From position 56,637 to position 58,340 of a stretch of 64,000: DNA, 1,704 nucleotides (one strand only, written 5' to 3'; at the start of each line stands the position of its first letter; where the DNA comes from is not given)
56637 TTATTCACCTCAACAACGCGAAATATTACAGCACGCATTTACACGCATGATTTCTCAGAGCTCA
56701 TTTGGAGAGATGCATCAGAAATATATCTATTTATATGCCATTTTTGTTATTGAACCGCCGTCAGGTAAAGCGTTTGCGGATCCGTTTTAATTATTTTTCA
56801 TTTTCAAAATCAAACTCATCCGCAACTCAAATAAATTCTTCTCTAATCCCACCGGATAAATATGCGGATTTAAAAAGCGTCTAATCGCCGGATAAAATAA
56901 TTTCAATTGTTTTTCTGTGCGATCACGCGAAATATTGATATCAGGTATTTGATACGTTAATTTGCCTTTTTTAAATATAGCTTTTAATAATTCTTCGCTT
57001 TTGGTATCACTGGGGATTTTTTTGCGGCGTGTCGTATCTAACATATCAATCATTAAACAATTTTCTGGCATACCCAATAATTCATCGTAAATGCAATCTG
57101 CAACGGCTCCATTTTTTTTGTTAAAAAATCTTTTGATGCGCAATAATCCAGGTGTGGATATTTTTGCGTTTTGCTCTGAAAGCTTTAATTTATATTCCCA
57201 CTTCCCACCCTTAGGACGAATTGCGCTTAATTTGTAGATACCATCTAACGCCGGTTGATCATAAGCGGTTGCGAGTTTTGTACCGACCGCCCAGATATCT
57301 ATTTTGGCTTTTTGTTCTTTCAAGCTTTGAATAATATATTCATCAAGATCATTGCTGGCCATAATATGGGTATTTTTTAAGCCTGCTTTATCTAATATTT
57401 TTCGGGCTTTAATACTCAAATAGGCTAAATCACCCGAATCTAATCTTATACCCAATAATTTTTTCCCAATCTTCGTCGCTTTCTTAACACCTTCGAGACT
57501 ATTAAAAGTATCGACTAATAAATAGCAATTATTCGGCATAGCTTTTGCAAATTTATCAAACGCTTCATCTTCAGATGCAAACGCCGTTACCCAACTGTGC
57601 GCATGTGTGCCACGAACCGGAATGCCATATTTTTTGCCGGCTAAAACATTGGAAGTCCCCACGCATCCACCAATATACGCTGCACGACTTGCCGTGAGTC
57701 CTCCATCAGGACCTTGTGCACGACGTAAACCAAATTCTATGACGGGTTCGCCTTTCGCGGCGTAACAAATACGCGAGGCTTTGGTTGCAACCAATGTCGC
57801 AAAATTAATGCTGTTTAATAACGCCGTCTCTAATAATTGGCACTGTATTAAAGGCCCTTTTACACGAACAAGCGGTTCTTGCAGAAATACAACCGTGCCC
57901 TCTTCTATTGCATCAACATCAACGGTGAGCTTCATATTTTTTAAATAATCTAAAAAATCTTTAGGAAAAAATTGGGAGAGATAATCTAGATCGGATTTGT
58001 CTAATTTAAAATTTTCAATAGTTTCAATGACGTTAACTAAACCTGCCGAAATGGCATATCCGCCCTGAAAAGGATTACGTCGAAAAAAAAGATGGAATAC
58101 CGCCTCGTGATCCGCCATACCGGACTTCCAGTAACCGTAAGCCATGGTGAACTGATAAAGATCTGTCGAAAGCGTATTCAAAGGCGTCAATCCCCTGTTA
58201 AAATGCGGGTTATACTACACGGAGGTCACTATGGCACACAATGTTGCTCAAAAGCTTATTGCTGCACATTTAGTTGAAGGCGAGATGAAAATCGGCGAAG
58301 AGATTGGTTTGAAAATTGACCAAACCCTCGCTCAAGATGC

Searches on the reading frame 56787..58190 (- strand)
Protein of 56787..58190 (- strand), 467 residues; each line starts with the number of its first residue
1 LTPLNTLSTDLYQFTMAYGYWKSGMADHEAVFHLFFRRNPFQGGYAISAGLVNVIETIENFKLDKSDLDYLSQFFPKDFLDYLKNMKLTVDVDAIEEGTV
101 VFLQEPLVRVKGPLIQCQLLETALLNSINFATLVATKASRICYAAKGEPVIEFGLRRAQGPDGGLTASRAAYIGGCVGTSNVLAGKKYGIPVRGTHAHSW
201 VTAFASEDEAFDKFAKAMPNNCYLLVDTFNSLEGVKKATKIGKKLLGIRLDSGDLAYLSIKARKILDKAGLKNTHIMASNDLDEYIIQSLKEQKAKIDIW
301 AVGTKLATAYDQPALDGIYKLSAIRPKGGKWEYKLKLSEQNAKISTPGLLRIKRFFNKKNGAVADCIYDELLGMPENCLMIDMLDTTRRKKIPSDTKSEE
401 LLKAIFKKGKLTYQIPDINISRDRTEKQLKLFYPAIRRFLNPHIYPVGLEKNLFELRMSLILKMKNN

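Call 12: search_protein_families(library=pfam, proteins=[window:56787-58190:-], max_evalue=0.01)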
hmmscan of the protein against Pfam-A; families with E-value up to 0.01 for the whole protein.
window:56787-58190:- (467 aa): 5 families
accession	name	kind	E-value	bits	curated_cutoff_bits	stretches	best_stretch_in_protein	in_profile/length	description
PF17767.7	NAPRTase_N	-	3.6e-39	134.4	32.6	1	7-129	1-125/125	Nicotinate phosphoribosyltransferase (NAPRTase) N-terminal domain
PF17956.6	NAPRTase_C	-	2.9e-20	73.3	23.3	1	353-456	5-110/111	Nicotinate phosphoribosyltransferase C-terminal domain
PF04095.22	NAPRTase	-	3.1e-08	34.1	20.8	1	152-312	5-184/239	Nicotinate phosphoribosyltransferase (NAPRTase) family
PF02749.22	QRPTase_N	-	8e-05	23.2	27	1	86-130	37-80/82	Quinolinate phosphoribosyl transferase, N-terminal domain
PF01729.25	QRPTase_C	-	0.004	17.4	23.1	1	134-304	1-156/169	Quinolinate phosphoribosyl transferase, C-terminal domain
